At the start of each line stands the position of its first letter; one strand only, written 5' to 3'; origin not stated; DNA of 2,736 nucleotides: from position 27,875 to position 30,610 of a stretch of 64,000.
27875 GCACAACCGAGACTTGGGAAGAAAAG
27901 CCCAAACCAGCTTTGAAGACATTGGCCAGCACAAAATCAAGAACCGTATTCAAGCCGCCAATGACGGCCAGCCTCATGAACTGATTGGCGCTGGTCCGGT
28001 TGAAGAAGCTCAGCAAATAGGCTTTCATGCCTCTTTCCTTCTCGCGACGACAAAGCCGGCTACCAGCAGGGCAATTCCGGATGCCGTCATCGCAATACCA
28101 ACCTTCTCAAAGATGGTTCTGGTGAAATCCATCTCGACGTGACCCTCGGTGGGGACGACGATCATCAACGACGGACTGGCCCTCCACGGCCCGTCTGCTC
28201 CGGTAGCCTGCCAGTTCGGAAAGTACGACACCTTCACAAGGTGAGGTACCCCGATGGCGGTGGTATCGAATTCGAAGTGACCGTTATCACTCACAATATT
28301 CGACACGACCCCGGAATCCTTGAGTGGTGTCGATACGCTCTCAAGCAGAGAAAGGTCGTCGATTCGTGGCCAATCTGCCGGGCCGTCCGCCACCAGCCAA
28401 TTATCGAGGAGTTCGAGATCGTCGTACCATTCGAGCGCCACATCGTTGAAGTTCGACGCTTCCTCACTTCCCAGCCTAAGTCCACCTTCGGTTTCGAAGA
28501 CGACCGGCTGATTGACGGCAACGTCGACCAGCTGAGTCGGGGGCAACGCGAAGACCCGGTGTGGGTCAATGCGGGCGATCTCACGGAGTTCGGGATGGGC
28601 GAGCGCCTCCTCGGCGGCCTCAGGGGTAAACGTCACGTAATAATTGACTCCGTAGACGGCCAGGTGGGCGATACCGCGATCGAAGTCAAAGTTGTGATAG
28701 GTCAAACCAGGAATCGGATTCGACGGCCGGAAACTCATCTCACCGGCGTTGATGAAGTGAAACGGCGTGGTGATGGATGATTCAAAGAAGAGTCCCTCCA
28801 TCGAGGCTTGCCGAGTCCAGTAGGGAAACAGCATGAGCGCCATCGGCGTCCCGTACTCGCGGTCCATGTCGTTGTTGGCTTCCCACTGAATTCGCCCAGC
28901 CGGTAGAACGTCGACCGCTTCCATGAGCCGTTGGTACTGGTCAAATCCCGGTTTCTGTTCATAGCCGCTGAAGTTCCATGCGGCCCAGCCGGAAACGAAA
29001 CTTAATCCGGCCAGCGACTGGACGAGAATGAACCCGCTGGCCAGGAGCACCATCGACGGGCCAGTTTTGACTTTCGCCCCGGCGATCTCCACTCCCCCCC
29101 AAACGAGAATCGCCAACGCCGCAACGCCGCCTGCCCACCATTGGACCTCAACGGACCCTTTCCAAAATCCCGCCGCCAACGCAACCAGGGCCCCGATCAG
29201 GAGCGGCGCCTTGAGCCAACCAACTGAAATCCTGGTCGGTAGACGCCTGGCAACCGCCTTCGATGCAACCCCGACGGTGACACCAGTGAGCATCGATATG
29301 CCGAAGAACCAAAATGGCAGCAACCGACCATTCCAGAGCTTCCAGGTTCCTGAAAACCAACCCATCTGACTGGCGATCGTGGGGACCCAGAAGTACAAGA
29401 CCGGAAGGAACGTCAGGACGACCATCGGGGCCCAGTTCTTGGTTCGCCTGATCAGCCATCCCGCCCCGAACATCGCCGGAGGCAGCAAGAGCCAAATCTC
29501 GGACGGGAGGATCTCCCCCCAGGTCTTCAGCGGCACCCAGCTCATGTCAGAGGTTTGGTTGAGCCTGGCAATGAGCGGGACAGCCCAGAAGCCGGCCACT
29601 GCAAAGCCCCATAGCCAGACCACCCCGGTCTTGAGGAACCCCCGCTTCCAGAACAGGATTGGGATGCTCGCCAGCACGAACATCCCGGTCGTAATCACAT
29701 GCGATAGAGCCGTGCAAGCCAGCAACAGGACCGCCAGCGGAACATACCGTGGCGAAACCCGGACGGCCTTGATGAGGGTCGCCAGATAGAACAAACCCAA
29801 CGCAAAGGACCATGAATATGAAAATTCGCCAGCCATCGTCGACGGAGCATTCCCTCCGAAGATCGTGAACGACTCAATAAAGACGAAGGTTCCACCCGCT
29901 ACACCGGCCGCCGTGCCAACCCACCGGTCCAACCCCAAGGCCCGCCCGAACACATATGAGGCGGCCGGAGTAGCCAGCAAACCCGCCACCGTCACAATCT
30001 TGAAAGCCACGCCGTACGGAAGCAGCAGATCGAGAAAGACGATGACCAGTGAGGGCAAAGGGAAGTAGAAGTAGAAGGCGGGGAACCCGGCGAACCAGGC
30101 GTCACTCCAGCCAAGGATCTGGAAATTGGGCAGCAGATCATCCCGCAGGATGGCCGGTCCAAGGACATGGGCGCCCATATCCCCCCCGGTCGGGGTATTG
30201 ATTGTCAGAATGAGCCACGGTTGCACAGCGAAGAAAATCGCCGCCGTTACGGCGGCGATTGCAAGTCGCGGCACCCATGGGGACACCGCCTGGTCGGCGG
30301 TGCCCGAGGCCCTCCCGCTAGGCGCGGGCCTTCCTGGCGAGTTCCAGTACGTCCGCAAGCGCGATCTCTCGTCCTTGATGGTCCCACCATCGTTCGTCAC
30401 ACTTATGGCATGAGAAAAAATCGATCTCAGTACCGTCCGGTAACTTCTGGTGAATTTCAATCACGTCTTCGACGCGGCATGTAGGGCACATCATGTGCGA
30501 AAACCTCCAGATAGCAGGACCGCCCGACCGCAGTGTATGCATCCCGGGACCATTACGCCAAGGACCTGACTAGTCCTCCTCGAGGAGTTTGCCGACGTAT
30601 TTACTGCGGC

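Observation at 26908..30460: Gtr-type three-component extracytoplasmic glycosylation module next to manB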

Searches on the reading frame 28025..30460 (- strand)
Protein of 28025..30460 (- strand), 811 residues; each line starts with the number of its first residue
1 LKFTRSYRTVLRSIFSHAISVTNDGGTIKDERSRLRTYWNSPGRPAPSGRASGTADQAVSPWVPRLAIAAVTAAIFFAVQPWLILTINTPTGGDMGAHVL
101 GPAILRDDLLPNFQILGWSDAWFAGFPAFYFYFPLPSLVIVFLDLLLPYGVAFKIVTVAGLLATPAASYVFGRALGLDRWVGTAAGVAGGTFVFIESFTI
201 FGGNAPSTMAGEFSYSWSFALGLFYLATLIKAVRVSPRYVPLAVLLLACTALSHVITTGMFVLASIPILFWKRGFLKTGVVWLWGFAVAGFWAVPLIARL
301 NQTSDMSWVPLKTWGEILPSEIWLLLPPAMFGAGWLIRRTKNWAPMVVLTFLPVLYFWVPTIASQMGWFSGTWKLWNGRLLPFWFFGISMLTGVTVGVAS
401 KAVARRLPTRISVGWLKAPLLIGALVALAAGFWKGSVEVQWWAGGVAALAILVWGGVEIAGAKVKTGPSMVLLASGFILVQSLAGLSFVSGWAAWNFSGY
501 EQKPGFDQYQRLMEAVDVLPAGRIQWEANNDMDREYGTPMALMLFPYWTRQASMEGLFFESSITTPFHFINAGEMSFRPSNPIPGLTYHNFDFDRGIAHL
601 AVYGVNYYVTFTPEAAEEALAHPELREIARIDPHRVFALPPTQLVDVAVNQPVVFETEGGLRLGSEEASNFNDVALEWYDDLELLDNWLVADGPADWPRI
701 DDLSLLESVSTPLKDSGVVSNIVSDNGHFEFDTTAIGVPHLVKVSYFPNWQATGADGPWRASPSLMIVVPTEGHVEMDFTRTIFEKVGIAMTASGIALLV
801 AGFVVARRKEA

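Call 4: search_protein_families(library=pfam, proteins=[window:28025-30460:-], max_evalue=0.01)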
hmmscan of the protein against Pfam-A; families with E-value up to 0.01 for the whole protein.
window:28025-30460:- (811 aa): 0 families

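Call 5: search_protein_families(library=ncbifam, proteins=[window:28025-30460:-], max_evalue=0.01)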
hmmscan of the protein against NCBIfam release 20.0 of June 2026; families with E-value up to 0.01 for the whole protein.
window:28025-30460:- (811 aa): 0 families

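Call 6: find_homologous_proteins(query=window:28025-30460:-)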
Query window:28025-30460:- (811 aa): 1610 proteins with E <= 0.001 among 8000 candidates; the best 120 are listed.
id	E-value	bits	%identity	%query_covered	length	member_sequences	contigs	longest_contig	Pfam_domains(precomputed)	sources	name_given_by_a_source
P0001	0.0e+0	1725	96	96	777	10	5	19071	-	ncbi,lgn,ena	-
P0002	0.0e+0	1530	84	96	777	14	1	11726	-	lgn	-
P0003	0.0e+0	1488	85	93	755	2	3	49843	-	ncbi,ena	-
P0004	0.0e+0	1361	74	96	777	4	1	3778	-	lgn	-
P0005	0.0e+0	1153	67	92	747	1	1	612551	-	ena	-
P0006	1.7e-293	994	58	92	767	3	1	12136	-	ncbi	-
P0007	8.8e-276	935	55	92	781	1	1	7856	-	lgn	-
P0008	1.1e-271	922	55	94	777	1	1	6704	-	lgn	-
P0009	1.7e-268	911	57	90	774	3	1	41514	-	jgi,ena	-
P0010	1.2e-267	909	56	92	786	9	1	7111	-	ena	-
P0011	2.3e-253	861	53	91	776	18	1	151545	-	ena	-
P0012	5.0e-253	860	53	95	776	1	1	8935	-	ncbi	-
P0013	2.2e-250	851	53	93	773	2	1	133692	-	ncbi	-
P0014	6.9e-249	846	53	93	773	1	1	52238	-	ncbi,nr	ncbi:MAG: hypothetical protein P1T08_09160 [Acidimicrobiia bacterium]|nr:hypothetical protein [Acidi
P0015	1.1e-247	842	52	93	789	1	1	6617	-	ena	-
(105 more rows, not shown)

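Call 7: search_protein_families(library=pfam, proteins=[window:28025-30460:-], max_evalue=10)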
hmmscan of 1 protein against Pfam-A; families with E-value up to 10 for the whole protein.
window:28025-30460:- (811 aa): 0 families

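Call 9: search_solved_structures(query=window:28025-30460:-, max_evalue=10)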
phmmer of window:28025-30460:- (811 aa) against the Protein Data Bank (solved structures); distinct sequences matched with E-value up to 10: 23.
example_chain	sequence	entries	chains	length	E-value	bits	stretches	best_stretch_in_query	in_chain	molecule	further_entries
1bx2_B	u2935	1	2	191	0.74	10.9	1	399-456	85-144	PROTEIN (HLA-DR2)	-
1ymm_B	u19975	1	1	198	0.8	10.8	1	399-456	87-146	HLA class II histocompatibility antigen, DR beta chain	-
2wbj_B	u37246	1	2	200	0.81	10.8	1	399-456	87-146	HLA CLASS II HISTOCOMPATIBILITY ANTIGEN, DRB1-15 BETA CHAIN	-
6cpo_B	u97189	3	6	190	0.93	10.6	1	400-456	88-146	HLA-DRB1 protein | HLA class II histocompatibility antigen, DRB1 beta chain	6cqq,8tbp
5v4m_F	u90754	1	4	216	0.93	10.6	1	399-456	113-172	alpha3(135-145)-HLA-DRB1*15:01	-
1dlh_B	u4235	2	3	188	1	10.5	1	400-454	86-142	CLASS II HISTOCOMPATIBILITY ANTIGEN (HLA-DR1) (BETA CHAIN) | MHC class II Receptor HLA-DR1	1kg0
6cqj_B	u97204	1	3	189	1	10.5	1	400-454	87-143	HLA class II histocompatibility antigen, DRB1-1 beta chain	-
1hxy_B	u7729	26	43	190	1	10.5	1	400-454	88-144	HLA CLASS II HISTOCOMPATIBILITY ANTIGEN, DR-1 BETA CHAIN | HLA class II histocompatibility antigen, DRB1-1 beta chain | HLA class II histocompatibility antigen,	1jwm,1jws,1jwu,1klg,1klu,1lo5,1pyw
4i5b_B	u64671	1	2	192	1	10.5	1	400-454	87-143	HLA class II histocompatibility antigen, DRB1-1 beta chain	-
6hby_B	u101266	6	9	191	1.1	10.4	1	400-454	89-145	HLA class II histocompatibility antigen, DRB1-1 beta chain | HLA class II histocompatibility antigen, DRB1 beta chain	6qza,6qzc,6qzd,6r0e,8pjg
8vsj_B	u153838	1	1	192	1.1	10.4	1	400-454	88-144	HLA class II histocompatibility antigen DR beta chain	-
1fyt_B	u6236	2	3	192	1.1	10.4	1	400-454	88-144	HLA CLASS II HISTOCOMPATIBILITY ANTIGEN, DR-1 BETA CHAIN | HLA CLASS II HISTOCOMPATIBILITY ANTIGEN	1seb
3l6f_B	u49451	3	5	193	1.1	10.4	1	400-454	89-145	HLA class II histocompatibility antigen, DRB1-1 beta chain | HLA class II histocompatibility antigen DR beta chain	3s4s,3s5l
8cmb_B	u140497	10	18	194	1.1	10.4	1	400-454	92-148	Human leukocyte antigen DR beta chain allotype DR1 (DRB1*0101) | HLA class II histocompatibility antigen, DRB1 beta chain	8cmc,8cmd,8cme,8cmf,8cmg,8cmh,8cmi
1aqd_B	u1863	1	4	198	1.1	10.3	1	400-454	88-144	HLA-DR1 CLASS II HISTOCOMPATIBILITY PROTEIN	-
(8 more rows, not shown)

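Call 20: search_protein_representatives(protein=window:28025-30460:-)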
Query: 811 residues. Proteins with E-value up to 0.001 (for the whole library): 2992; up to 1e-10: 2132; up to 1e-30: 819. The best 150 are listed.
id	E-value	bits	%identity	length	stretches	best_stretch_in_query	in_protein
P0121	3.4e-218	743.2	51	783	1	66-800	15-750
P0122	2.1e-207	707.5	47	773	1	58-807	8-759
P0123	2.4e-182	624.6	49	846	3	474-808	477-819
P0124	9.7e-180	616.0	52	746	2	478-808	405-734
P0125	4.6e-173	593.9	47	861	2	403-808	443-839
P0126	1.9e-152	525.7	65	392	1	59-443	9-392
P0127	1.3e-135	470.0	50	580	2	485-809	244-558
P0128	2.3e-126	439.4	45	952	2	484-801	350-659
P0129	1.1e-120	420.6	39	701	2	447-802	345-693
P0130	1.6e-120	420.1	41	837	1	68-808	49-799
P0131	2.6e-119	416.1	40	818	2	472-801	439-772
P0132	2.8e-115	402.7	39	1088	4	491-801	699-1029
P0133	5.9e-114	398.4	38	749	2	59-416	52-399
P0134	1.6e-112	393.7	39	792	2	470-799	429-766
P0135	1.7e-112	393.6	38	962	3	55-398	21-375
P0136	1.0e-108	381.0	35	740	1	74-791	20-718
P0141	3.5e-107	376.0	41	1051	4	486-800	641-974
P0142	4.8e-107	375.5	39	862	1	66-800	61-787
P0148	1.6e-104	367.1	38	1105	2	477-801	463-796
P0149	1.2e-103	364.3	40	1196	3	61-404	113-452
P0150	1.5e-103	364.0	38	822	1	44-800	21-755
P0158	2.4e-101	356.7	38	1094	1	66-800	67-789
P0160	1.0e-100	354.6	37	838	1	51-810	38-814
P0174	1.7e-98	347.2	36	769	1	56-798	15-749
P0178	2.6e-97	343.3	33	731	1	76-789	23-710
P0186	1.4e-95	337.5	37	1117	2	261-798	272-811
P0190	5.6e-95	335.6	34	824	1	71-805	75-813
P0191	4.6e-94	332.6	41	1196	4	486-790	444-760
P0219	1.0e-88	314.8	35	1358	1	65-801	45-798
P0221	2.9e-88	313.4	30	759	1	75-799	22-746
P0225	1.3e-86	307.9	37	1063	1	60-805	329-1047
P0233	4.2e-85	302.9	37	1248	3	139-709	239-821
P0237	3.1e-84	300.1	33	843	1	66-800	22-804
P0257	1.1e-79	285.1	33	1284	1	67-797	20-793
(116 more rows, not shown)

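Call 24: search_solved_structures(query=A1, max_evalue=10, show_alignments=2)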
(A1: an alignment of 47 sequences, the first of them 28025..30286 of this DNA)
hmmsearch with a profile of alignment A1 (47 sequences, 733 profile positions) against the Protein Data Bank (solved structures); distinct sequences matched with E-value up to 10: 1.
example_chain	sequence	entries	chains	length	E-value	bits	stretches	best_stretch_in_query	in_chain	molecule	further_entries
20zx_R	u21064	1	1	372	0.71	11.3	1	301-385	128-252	Lysophosphatidic acid receptor 5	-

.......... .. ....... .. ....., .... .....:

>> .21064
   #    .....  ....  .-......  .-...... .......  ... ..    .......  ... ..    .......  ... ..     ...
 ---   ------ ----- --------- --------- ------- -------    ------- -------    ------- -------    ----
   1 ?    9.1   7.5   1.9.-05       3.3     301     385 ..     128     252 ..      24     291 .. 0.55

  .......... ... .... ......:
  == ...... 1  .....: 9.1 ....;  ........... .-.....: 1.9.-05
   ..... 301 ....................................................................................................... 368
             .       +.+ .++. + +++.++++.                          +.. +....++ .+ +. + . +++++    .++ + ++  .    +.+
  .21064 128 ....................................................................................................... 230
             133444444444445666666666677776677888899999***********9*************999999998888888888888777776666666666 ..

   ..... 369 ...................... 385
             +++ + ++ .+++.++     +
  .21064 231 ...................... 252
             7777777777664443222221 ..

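Call 25: search_protein_families(library=pfam, alignment_id=A1, max_evalue=0.1)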
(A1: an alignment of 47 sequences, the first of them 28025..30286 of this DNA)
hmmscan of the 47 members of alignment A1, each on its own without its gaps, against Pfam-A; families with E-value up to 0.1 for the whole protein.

A. member 1, window:28025-30286:- (753 aa): 0 families

B. families by the number of members that match (of 47 scanned): 9 families
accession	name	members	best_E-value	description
PF10131.15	PTPS_related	20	1.5e-23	6-pyruvoyl-tetrahydropterin synthase related domain; membrane protein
PF09586.16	YfhO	2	0.0026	Bacterial membrane protein YfhO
PF19529.4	DUF6057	1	0.0055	Family of unknown function (DUF6057)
PF01277.22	Oleosin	1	0.024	Oleosin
PF19706.4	DUF6203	1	0.033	Family of unknown function (DUF6203)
PF03547.23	Mem_trans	1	0.038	Membrane transport protein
PF02984.24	Cyclin_C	1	0.046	Cyclin, C-terminal domain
PF16311.10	TMEM100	1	0.046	Transmembrane protein 100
PF22196.1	HdrB-like_C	1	0.062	HdrB-like C-terminal domain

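Call 30: search_protein_families(library=pfam, proteins=[P0130, P0136, P0142, P0150, P0160, P0178, P0221, P0237, P0190, P0174], max_evalue=0.01)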
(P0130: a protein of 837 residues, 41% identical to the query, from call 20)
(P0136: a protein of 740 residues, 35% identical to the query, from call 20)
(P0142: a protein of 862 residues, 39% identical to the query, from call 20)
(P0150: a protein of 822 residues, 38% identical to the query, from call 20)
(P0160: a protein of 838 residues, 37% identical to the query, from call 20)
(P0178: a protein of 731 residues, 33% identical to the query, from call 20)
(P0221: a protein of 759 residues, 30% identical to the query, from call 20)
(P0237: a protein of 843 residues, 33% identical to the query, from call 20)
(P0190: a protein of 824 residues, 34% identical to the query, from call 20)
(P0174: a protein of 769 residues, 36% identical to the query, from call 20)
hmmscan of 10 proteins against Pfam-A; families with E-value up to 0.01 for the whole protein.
P0130 (837 aa): 1 family
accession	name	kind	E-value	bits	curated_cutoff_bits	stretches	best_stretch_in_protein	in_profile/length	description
PF10131.15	PTPS_related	-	2.6e-11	43.2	26.4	1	110-566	1-384/621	6-pyruvoyl-tetrahydropterin synthase related domain; membrane protein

P0136 (740 aa): 0 families

P0142 (862 aa): 0 families

P0150 (822 aa): 0 families

P0160 (838 aa): 2 families
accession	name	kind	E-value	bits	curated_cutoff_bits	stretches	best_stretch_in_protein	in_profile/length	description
PF10131.15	PTPS_related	-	3.8e-10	39.3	26.4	1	119-368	3-246/621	6-pyruvoyl-tetrahydropterin synthase related domain; membrane protein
PF09586.16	YfhO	-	0.0026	16.6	28.5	1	249-387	194-338/835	Bacterial membrane protein YfhO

P0178 (731 aa): 0 families

P0221 (759 aa): 1 family
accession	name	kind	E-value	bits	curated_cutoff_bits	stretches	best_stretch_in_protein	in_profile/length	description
PF10131.15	PTPS_related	-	1.5e-23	83.6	26.4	1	76-598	1-442/621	6-pyruvoyl-tetrahydropterin synthase related domain; membrane protein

P0237 (843 aa): 0 families

P0190 (824 aa): 0 families

P0174 (769 aa): 1 family
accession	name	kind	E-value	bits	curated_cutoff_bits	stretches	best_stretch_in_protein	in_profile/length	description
PF10131.15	PTPS_related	-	4.1e-07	29.3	26.4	1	88-351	1-269/621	6-pyruvoyl-tetrahydropterin synthase related domain; membrane protein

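Call 31: find_related_loci(query=window:28025-30286:-, collection=genome_contigs, flank=6000)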
Query window:28025-30286:- (753 aa) in genome_contigs; peptide patterns used: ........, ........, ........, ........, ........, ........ (x = any residue, [..] = any of these).
204 stretches matched a pattern; 127 encode a relative of the query (tblastn E <= 1e-3); the best 80 are kept; 80 distinct loci.
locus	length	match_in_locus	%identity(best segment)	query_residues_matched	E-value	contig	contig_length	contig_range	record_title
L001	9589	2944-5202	96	1-753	0e+0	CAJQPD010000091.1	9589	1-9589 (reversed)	MAG: uncultured Acidimicrobiia bacterium isolate 3_20180319_Bin_MAXBIN_280_sub_1_1 genome assembly, contig: c_0000001050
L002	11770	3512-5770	86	1-753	0e+0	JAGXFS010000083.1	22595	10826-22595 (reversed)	MAG: Acidimicrobiia bacterium isolate LH_M20 k141_604457, whole genome shotgun sequence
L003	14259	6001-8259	86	1-753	0e+0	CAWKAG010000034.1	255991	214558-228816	MAG: uncultured Acidimicrobiia bacterium isolate MFD03551.bin.2.103 genome assembly, contig: contig_43336, whole genome 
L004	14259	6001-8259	85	1-753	0e+0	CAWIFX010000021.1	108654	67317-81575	MAG: uncultured Acidimicrobiia bacterium isolate MFD03551.bin.2.75 genome assembly, contig: contig_48456, whole genome s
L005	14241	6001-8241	85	1-747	0e+0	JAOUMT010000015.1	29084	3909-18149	MAG: Acidimicrobiia bacterium isolate 8_1_July_SF_Bin47 8_1_July_SF_Bin47_scaffold_433_c1, whole genome shotgun sequence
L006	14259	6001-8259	85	1-752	0e+0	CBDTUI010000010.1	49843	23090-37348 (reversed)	MAG TPA_asm: uncultured Acidimicrobiia bacterium isolate SRR7614695_metabat2_100 genome assembly, contig: ERZ23877680.34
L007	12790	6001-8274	57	4-751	0e+0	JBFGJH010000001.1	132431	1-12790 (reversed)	MAG: Acidimicrobiia bacterium isolate Mix_sand03.2021.01.D.107 k141_1608975_length_132431_cov_17.2471, whole genome shot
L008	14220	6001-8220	52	4-734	0e+0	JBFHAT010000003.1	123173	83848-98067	MAG: Acidimicrobiia bacterium isolate Mix_sand06.2021.04.Z.22 k141_727690_length_123173_cov_17.2063, whole genome shotgu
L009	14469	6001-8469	49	3-751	0e+0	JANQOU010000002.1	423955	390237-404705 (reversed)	MAG: Acidimicrobiia bacterium isolate IP29b_bin.142 k99_1000895, whole genome shotgun sequence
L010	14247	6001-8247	53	17-751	0e+0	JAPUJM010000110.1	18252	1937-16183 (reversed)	MAG: Actinomycetota bacterium isolate KW1-S11_42 KW1-S11_42_cg110, whole genome shotgun sequence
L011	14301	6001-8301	51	2-753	0e+0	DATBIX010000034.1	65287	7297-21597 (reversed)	MAG TPA_asm: Acidimicrobiia bacterium isolate SMAG_U3905 k141_2436585, whole genome shotgun sequence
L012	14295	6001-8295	51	3-752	0e+0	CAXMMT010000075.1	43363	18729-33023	MAG: uncultured Boseongicola sp. isolate 07C-BC-St02_bin.22.orig genome assembly, contig: k141_3806355, whole genome sho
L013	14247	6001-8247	52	4-738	0e+0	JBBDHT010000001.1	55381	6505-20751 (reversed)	MAG: Acidimicrobiia bacterium isolate Lejia_A_62_27 Lejia_A_1010_length_55381_cov_14, whole genome shotgun sequence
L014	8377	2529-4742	50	4-753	0e+0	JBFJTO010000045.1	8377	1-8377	MAG: Acidimicrobiia bacterium isolate Mix_sand19.2022.05.D.20 k141_3448120_length_8377_cov_8.6763, whole genome shotgun 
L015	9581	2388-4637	53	17-751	0e+0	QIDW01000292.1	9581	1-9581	MAG: Acidimicrobiia bacterium isolate SZUA-217 Ga0063294_10004425, whole genome shotgun sequence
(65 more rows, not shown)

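Call 32: predict_structure(alignment_id=A1)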
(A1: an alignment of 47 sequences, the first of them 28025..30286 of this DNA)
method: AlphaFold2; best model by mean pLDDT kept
length: 753 residues; sequences in the alignment: 47
mean_pLDDT: 92.7   pTM: 0.92
mean pLDDT of the five models: 92.7, 91.9, 91.8, 91.8, 91.7
residues with pLDDT >= 90: 591; 70-90: 141; 50-70: 12; < 50: 9
segments of 3 or more residues with pLDDT < 50: 603-610
pLDDT, mean of each block of 10 residues (from residue 1): 90 94 96 94 96 95 95 96 98 98 98 98 97 93 94 97 99 97 98 97 98 97 98 97 86 89 91 98 96 90 85 76 96 97 94 84 81 78 76 79 82 87 81 95 97 98 96 94 96 95 92 97 92 96 97 98 97 97 94 90 45 87 95 95 93 90 94 98 97 97 97 98 97 98 96 80
secondary structure, 60 per line:
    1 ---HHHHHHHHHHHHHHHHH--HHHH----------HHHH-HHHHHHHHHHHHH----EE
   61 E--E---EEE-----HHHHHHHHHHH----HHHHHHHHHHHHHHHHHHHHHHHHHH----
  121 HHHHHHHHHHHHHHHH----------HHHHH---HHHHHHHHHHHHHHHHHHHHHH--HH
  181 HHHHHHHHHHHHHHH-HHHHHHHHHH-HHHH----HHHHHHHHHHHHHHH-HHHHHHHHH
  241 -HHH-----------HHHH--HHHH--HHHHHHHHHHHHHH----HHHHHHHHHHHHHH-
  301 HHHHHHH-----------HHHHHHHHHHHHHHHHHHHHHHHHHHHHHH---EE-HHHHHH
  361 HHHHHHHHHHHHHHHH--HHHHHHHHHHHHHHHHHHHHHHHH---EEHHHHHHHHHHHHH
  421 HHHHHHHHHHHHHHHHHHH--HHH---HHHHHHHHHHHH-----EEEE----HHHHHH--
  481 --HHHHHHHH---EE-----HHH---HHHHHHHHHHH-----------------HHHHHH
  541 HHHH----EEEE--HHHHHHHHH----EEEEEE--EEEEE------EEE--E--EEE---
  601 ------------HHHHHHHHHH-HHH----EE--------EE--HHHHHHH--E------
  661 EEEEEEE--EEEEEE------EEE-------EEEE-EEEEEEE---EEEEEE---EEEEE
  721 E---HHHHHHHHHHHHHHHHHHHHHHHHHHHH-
elements in order (helices of 4 or more, strands of 3 or more residues): H4-20 H23-26 H37-40 H42-54 E59-61 E68-70 H76-86 H91-116 H121-136 H147-151 H155-176 H179-195 H197-206 H208-211 H216-230 H232-240 H256-259 H262-265 H268-281 H286-299 H301-307 H319-348 H355-376 H379-402 H408-439 H448-459 E465-468 H473-478 H483-490 H507-517 H535-544 E549-552 H555-563 E568-573 E576-580 E587-589 E595-597 H613-622 H645-651 E661-667 E670-675 E682-684 E692-695 E697-703 E707-712 E716-721 H725-752

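Call 38: fold_search(model_id=the predicted structure, library=pdb)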
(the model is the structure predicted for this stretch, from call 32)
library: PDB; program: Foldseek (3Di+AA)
matches with E <= 10: 295; with E <= 0.001: 18
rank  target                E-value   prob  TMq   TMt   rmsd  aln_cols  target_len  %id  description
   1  6wbx                  3.8e-08  1.00  0.46  0.30  19.0       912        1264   13  Single-Particle Cryo-EM Structure of Arabinofuranosyltransferase AftD from Mycobacteria, Mutant R1389S Class 1 (released 2020-05-13)
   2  6wby                  8.6e-08  1.00  0.46  0.30  19.5       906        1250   13  Single-Particle Cryo-EM Structure of Arabinofuranosyltransferase AftD from Mycobacteria, Mutant R1389S Class 2 (released 2020-05-13)
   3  5f15                  1.0e-07  1.00  0.41  0.53   8.8       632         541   13  Crystal Structure of ArnT from Cupriavidus metallidurans bound to Undecaprenyl phosphate (released 2016-02-17)
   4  5ezm                  1.6e-07  1.00  0.41  0.53   8.4       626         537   14  Crystal Structure of ArnT from Cupriavidus metallidurans in the apo state (released 2016-02-17)
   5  6s7o_A                1.9e-06  1.00  0.41  0.47   9.5       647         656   10  Cryo-EM structure of human oligosaccharyltransferase complex OST-A (released 2019-12-18)
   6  8age_A                2.5e-06  1.00  0.46  0.52   8.7       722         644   11  Structure of yeast oligosaccharylransferase complex with acceptor peptide bound (released 2022-12-07)
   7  7oci_F                3.9e-06  1.00  0.45  0.52  10.6       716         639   11  Cryo-EM structure of yeast Ost6p containing oligosaccharyltransferase complex (released 2022-02-16)
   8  5ogl_A                2.1e-05  1.00  0.41  0.43  18.6       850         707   10  Structure of bacterial oligosaccharyltransferase PglB in complex with an acceptor peptide and an lipid-linked oligosac (released 2017-10-25)
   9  8if8_C                3.6e-05  1.00  0.45  0.55   9.4       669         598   11  Arabinosyltransferase AftA (released 2023-05-31)
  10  8b6l_I                4.8e-05  1.00  0.41  0.45  10.8       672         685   10  Subtomogram average of the human Sec61-TRAP-OSTA-translocon (released 2022-12-07)
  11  8if8_B                1.3e-04  1.00  0.42  0.50  11.6       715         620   10  Arabinosyltransferase AftA (released 2023-05-31)
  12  3wak                  1.3e-04  1.00  0.38  0.33  13.5       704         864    9  Crystal structure of the Archaeoglobus fulgidus oligosaccharyltransferase (O29867_ARCFU) in the apo form (released 2013-10-30)
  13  6s7t_A                1.4e-04  1.00  0.34  0.36  16.6       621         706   12  Cryo-EM structure of human oligosaccharyltransferase complex OST-B (released 2019-12-18)
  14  6ftg_5                1.8e-04  1.00  0.41  0.47  12.3       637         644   11  Subtomogram average of OST-containing ribosome-translocon complexes from canine rough microsomal membranes (released 2018-03-21)
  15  7zlh_A                3.7e-04  1.00  0.34  0.39  18.4       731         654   10  Cryo-EM structure of C-mannosyltransferase CeDPY19, in apo state, bound to CMT2-Fab and anti-Fab nanobody (released 2023-01-11)
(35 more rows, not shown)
